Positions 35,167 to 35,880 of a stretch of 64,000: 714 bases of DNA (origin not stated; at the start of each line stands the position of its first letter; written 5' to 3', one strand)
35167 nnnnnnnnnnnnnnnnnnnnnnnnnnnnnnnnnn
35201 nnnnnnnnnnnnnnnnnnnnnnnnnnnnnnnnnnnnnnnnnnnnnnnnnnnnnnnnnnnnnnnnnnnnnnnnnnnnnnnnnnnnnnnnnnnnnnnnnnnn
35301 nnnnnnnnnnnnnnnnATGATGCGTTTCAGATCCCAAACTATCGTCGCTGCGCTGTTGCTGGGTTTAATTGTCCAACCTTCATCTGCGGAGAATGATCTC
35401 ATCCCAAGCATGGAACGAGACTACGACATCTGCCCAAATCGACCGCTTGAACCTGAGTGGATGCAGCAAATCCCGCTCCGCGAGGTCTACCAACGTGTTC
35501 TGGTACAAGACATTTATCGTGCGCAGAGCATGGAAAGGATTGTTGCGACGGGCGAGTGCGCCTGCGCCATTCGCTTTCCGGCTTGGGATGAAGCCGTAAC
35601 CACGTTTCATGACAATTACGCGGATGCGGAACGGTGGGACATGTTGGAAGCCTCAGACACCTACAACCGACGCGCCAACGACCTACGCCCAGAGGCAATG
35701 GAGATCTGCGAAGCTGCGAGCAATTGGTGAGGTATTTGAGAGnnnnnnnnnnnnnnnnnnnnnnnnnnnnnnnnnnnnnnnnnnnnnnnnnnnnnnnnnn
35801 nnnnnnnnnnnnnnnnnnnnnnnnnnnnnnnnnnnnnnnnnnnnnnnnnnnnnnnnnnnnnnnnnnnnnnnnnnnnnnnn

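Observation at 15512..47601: Three-copy motif defining a conjugation regulon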

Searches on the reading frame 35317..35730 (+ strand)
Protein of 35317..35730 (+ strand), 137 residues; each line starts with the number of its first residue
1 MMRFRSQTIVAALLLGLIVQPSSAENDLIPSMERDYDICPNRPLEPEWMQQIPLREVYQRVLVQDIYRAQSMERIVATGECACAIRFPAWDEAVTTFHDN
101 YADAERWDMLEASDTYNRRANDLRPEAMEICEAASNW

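Call 34: search_protein_families(library=pfam, proteins=[window:35317-35730:+], max_evalue=0.01)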
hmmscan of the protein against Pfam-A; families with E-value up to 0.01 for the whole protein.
window:35317-35730:+ (137 aa): 0 families

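Call 54: search_protein_families(library=ncbifam, proteins=[window:35317-35730:+], max_evalue=0.1)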
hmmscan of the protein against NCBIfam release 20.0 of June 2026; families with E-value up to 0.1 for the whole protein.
window:35317-35730:+ (137 aa): 0 families
